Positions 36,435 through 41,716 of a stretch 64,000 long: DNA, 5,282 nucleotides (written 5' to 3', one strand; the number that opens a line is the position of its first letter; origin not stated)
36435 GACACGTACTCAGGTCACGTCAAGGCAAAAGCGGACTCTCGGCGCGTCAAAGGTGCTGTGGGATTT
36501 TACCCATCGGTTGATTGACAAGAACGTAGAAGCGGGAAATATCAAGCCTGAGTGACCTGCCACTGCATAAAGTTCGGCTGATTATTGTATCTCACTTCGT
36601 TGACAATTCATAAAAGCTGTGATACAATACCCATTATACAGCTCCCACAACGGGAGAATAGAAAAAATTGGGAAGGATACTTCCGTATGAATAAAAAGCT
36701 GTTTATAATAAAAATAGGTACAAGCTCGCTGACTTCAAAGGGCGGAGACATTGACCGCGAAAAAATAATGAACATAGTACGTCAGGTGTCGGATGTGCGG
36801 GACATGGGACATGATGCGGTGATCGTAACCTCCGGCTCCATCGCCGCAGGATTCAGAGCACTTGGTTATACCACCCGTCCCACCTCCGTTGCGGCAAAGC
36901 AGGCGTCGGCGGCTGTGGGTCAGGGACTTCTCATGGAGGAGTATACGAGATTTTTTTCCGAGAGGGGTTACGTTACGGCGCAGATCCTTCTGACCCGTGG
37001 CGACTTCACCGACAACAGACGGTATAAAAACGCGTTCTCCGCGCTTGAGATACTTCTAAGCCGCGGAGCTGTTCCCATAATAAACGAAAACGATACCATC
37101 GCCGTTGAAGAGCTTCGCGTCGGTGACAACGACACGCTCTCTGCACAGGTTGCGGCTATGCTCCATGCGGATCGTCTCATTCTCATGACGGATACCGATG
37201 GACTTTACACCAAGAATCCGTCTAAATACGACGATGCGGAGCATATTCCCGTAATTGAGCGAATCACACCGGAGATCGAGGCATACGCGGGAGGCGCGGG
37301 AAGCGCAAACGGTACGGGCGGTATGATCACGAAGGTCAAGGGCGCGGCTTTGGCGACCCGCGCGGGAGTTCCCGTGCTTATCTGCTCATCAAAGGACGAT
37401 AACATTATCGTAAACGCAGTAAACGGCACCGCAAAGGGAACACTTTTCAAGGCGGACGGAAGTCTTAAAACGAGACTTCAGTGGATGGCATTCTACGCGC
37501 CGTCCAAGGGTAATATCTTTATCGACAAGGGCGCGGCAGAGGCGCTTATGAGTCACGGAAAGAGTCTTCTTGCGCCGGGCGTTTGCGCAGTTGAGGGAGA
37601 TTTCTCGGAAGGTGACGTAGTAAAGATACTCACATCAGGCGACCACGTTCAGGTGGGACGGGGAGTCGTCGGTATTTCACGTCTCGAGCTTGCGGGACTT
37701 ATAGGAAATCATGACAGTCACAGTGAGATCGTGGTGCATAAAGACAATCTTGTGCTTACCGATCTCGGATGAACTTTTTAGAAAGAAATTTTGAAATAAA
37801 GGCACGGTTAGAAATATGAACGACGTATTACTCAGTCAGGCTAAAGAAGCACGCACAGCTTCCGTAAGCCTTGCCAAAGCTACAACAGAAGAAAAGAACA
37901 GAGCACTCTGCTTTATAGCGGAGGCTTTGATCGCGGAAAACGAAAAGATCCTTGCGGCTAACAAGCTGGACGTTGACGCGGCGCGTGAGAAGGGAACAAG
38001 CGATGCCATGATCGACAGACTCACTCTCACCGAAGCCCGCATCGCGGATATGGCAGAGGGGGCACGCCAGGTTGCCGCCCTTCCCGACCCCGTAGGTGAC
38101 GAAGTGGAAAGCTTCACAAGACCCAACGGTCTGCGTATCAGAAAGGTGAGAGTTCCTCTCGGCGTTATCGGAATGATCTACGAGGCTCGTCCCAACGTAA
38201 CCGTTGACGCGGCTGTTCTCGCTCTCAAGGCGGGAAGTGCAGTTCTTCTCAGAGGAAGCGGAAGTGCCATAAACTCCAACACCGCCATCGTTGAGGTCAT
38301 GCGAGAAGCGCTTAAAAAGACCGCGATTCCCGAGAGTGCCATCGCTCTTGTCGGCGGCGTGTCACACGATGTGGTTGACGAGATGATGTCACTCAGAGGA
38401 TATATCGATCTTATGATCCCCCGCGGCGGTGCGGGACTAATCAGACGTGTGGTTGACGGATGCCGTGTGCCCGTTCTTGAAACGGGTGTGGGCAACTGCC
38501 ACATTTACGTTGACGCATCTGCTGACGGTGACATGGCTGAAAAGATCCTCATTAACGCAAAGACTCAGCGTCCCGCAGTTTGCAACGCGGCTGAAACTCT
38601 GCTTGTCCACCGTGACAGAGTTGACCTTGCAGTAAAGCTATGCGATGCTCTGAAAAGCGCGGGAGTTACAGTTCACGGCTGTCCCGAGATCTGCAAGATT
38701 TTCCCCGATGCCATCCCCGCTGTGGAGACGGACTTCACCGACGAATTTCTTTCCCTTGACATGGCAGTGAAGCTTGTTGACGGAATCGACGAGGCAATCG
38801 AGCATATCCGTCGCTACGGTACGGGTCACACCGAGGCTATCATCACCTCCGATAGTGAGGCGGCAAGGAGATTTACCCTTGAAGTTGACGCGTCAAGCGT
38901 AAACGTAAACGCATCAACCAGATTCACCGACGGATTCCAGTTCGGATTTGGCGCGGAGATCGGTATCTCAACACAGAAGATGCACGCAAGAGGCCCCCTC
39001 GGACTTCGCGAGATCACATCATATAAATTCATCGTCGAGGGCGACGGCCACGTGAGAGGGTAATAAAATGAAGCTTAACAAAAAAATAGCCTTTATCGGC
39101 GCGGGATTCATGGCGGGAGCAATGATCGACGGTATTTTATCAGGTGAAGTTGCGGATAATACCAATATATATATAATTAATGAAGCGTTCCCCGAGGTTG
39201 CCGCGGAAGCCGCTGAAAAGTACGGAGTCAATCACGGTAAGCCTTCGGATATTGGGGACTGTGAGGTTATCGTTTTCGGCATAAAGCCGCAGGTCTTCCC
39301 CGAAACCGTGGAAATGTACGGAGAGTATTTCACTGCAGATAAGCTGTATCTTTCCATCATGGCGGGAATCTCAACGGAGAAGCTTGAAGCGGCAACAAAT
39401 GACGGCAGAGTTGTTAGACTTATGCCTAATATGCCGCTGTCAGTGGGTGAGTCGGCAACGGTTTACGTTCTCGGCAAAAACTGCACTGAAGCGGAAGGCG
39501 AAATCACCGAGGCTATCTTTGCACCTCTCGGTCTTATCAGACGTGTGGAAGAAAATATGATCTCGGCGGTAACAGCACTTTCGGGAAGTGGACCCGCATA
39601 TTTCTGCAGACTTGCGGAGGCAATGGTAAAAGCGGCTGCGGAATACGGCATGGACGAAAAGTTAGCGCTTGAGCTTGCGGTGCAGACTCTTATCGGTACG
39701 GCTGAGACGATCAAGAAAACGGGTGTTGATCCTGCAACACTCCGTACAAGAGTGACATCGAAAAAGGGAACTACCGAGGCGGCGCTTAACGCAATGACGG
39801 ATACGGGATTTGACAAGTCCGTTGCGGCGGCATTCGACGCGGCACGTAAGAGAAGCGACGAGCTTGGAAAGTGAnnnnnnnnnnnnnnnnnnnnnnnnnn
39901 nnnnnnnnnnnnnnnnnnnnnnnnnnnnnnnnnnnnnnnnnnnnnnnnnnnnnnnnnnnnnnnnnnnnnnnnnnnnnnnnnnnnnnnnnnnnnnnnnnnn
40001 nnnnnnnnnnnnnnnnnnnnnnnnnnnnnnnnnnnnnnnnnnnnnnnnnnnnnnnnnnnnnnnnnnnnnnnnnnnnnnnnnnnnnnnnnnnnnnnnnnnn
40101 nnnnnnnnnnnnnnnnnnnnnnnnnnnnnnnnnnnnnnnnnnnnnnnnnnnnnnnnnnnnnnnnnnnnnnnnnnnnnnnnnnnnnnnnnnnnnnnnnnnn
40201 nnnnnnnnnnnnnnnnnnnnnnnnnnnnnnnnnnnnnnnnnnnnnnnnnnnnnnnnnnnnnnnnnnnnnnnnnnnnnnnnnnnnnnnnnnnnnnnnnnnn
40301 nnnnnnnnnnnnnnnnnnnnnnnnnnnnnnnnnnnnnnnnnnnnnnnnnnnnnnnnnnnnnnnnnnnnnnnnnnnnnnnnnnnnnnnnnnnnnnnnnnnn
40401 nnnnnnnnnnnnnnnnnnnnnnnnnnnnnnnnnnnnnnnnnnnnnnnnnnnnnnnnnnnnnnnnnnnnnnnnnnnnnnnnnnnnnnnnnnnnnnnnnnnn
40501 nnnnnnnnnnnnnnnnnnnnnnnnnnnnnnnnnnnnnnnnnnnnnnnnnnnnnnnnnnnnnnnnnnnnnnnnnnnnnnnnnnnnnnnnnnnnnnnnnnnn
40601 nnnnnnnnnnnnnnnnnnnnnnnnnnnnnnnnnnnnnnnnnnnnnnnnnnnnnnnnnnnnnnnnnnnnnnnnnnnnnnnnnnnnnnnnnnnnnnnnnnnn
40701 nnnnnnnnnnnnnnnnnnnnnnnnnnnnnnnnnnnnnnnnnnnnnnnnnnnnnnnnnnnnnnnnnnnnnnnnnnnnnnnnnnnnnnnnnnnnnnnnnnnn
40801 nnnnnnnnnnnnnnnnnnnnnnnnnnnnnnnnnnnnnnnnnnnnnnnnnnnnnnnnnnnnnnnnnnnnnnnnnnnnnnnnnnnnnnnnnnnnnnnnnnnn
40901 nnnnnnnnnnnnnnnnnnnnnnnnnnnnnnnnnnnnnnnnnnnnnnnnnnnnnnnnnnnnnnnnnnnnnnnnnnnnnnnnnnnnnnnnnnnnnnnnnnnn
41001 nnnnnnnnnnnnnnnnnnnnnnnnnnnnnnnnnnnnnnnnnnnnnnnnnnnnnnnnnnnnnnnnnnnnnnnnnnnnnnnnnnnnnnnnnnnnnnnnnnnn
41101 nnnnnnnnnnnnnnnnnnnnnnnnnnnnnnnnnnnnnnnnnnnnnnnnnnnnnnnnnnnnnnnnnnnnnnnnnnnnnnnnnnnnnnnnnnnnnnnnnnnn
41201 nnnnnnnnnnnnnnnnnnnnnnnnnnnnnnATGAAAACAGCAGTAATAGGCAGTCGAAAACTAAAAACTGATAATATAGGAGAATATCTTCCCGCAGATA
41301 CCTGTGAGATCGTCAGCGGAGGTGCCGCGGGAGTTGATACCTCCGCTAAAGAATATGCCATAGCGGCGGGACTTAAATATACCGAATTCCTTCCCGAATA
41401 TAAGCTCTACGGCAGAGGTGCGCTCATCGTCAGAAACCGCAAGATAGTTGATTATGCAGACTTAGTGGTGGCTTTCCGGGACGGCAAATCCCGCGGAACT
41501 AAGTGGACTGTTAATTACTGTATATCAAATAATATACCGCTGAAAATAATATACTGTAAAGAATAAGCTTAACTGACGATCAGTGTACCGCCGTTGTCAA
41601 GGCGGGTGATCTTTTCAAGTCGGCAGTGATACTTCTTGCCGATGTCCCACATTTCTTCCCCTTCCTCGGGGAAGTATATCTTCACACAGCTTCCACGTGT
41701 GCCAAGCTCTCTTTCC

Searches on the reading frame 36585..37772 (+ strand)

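Call 11: search_protein_families(library=pfam, proteins=[window:36585-37772:+])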
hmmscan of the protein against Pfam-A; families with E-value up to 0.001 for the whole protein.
window:36585-37772:+ (395 aa): 2 families
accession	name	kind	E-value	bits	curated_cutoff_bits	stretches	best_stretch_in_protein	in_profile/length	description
PF00696.33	AA_kinase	-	1.7e-46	159.3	24.9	1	38-268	1-234/234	Amino acid kinase family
PF01472.26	PUA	-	1.1e-15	57.8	24.8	1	309-374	1-64/74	PUA domain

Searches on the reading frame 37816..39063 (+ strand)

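Call 11: search_protein_families(library=pfam, proteins=[window:37816-39063:+])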
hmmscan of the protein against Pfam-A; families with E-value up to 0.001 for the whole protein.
window:37816-39063:+ (415 aa): 1 family
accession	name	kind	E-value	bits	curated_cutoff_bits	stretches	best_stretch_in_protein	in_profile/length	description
PF00171.27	Aldedh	-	1.5e-16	60.4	23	1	9-274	35-287/461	Aldehyde dehydrogenase family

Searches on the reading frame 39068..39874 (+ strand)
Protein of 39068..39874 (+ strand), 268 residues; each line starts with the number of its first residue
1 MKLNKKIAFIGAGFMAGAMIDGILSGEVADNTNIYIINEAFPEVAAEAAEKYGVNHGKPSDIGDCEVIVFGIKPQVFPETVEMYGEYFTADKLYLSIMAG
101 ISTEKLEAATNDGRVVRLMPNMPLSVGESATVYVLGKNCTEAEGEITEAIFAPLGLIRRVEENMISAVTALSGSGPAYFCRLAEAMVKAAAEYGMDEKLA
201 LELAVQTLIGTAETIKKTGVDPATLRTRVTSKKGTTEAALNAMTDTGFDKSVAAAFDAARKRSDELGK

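Call 11: search_protein_families(library=pfam, proteins=[window:39068-39874:+])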
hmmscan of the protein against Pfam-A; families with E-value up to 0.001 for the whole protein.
window:39068-39874:+ (268 aa): 2 families
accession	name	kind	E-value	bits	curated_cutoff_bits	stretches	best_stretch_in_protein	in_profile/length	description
PF14748.11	P5CR_dimer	-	3.1e-33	114.6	25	1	162-266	1-105/105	Pyrroline-5-carboxylate reductase dimerisation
PF03807.23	F420_oxidored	-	7.8e-13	49.3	21.6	1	6-100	1-94/94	NADP oxidoreductase coenzyme F420-dependent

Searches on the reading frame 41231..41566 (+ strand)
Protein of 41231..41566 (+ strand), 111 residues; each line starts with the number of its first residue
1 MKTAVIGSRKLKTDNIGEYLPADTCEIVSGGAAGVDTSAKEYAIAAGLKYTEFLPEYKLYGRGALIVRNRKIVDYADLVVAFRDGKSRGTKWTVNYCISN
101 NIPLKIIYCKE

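Call 11: search_protein_families(library=pfam, proteins=[window:41231-41566:+])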
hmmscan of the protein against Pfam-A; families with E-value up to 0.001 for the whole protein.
window:41231-41566:+ (111 aa): 3 families
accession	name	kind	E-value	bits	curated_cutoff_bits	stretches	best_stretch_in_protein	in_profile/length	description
PF02481.21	DNA_processg_A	-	2.1e-07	30.8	29.6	1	3-49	47-99/212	DNA recombination-mediator protein A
PF12694.12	cpYpsA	-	2.8e-05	24.3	26.2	0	27-63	1-37/145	Circularly permutated YpsA SLOG family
PF10686.14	YAcAr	-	0.0002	21.6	28.2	1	25-60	31-66/66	YspA, cpYpsA-related SLOG family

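Call 14: find_encoding_contigs(protein=window:41231-41566:+, flank=3000, max_places=10)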
Protein window:41231-41566:+ (111 aa): 8 contigs read that carry it; 8 places shown.
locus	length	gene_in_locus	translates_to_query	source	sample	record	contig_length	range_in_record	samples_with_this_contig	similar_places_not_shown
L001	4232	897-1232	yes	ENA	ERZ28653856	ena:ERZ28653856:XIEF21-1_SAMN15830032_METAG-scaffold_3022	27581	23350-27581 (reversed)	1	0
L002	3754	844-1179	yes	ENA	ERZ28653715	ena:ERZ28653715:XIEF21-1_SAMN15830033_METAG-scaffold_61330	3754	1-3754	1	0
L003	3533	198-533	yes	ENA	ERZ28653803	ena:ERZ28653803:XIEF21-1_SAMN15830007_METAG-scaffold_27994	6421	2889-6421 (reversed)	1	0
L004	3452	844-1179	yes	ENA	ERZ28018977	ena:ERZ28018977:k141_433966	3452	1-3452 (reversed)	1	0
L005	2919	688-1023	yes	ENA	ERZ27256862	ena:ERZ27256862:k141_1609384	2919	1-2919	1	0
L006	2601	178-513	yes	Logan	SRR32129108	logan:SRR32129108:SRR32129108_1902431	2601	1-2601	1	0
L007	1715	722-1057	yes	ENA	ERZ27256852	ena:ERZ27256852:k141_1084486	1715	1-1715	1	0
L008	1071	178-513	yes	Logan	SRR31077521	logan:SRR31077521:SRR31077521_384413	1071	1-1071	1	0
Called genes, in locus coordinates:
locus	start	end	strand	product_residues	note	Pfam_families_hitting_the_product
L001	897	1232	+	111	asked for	PF02481:DNA_processg_A (weak)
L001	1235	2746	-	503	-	PF12673:SipL (faint)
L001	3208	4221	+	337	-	PF02912:Phe_tRNA-synt_N, PF01409:tRNA-synt_2d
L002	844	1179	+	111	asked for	PF02481:DNA_processg_A (weak)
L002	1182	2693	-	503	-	PF12673:SipL (faint)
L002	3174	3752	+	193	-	?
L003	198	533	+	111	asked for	PF02481:DNA_processg_A (weak)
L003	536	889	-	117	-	-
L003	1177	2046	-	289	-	-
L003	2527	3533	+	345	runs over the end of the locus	-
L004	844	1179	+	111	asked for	PF02481:DNA_processg_A (weak)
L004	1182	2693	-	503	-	PF12673:SipL (faint)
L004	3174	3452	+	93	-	?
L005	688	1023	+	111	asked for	PF02481:DNA_processg_A (weak)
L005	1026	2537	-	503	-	PF12673:SipL (faint)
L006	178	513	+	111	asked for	PF02481:DNA_processg_A (weak)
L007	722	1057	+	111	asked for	PF02481:DNA_processg_A (weak)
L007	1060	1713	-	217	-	?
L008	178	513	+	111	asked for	PF02481:DNA_processg_A (weak)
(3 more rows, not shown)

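Call 20: find_homologous_proteins(query=window:41231-41566:+)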
Query window:41231-41566:+ (111 aa): 2004 proteins with E <= 0.001 among 2010 candidates; the best 120 are listed.
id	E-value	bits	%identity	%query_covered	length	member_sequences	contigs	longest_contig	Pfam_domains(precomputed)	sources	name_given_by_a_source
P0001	1.5e-67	242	100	100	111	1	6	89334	PF02481.22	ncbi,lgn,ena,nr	ncbi:MAG: hypothetical protein IKM46_01040 [Clostridia bacterium]|nr:hypothetical protein [Clostridi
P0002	4.8e-45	170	71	100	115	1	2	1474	-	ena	-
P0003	1.8e-37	146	64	96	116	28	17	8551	PF10686.15,PF02481.22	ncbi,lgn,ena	-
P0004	2.4e-37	145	65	96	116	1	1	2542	PF10686.15,PF02481.22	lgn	-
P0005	1.2e-36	143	63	95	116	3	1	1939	PF10686.15,PF02481.22,PF12694.13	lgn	-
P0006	1.6e-36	143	64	96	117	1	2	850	PF10686.15,PF02481.22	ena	-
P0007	2.0e-36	142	64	99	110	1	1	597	PF10686.15,PF02481.22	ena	-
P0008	2.2e-36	142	64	96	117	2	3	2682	PF10686.15,PF02481.22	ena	-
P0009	2.7e-36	142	63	95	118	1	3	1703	PF10686.15,PF02481.22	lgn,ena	-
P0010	2.7e-36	142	63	96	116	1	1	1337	PF10686.15,PF02481.22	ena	-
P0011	2.8e-36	142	62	95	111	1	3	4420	PF10686.15,PF02481.22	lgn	-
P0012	2.8e-36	142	63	96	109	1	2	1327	PF10686.15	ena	-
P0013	2.9e-36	142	63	96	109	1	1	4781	PF10686.15,PF02481.22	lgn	-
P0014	3.0e-36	142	63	96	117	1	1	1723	PF10686.15,PF02481.22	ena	-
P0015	3.8e-36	141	63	96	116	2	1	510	PF10686.15,PF02481.22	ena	-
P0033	1.4e-35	140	59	100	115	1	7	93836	PF10686.15,PF02481.22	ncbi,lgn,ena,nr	ncbi:MAG: DUF2493 domain-containing protein [Clostridia bacterium]|nr:DUF2493 domain-containing prot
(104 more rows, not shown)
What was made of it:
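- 41231..41566 (+): Downstream co-oriented gene: 111-aa SLOG/DprA-like protein (DUF2493/YAcAr type), 120 nt after the T-run. Calls 11, 20.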

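Call 21: find_encoding_contigs(protein=P0002, flank=3000, max_places=6)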
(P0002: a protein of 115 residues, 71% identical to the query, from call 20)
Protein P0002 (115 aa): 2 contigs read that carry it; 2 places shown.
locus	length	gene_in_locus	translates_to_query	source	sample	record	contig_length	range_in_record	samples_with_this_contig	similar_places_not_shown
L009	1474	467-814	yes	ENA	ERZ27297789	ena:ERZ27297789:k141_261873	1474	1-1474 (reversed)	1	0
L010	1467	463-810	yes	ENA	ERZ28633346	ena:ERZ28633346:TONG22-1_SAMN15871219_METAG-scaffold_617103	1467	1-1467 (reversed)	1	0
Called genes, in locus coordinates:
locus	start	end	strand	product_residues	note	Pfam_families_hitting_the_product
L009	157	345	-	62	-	-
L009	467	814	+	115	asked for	-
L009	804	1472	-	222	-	?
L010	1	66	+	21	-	?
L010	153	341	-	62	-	-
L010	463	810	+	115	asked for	-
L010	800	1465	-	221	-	?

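Call 22: find_encoding_contigs(protein=P0033, flank=3000, max_places=6)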
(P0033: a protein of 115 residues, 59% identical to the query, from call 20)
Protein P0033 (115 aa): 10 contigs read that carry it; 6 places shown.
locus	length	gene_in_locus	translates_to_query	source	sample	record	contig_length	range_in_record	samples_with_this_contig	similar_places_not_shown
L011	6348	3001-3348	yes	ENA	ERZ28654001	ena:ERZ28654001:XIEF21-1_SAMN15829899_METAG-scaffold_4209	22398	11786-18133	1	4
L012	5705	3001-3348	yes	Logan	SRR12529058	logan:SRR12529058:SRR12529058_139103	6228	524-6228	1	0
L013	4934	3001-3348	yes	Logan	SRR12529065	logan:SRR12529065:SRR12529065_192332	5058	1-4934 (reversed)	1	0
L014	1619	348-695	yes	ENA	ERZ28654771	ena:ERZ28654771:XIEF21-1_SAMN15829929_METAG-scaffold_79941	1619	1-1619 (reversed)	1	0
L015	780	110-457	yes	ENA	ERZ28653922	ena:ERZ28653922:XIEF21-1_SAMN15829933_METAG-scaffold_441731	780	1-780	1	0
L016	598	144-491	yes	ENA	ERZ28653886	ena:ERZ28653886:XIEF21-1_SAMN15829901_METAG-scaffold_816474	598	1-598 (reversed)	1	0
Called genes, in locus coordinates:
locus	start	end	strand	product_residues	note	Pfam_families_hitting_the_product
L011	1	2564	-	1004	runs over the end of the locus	PF00005:ABC_tran, PF02687:FtsX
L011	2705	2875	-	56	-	-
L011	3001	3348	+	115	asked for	PF02481:DNA_processg_A (weak), PF10686:YAcAr (faint)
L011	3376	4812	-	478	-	PF07519:Tannase, PF00326:Peptidase_S9 (faint), PF07519:Tannase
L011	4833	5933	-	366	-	PF14307:Glyco_tran_WbsX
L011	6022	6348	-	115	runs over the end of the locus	PF05402:PqqD (weak)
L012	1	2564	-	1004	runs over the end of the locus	PF00005:ABC_tran, PF02687:FtsX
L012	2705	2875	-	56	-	-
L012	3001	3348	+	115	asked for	PF02481:DNA_processg_A (weak), PF10686:YAcAr (faint)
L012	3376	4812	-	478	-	PF07519:Tannase, PF00326:Peptidase_S9 (faint), PF07519:Tannase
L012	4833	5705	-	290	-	?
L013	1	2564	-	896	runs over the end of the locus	?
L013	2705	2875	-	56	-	-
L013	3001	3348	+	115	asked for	PF02481:DNA_processg_A (weak), PF10686:YAcAr (faint)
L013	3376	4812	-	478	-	PF07519:Tannase, PF00326:Peptidase_S9 (faint), PF07519:Tannase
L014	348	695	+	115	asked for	PF02481:DNA_processg_A (weak), PF10686:YAcAr (faint)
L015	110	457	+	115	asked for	PF02481:DNA_processg_A (weak), PF10686:YAcAr (faint)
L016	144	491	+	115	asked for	PF02481:DNA_processg_A (weak), PF10686:YAcAr (faint)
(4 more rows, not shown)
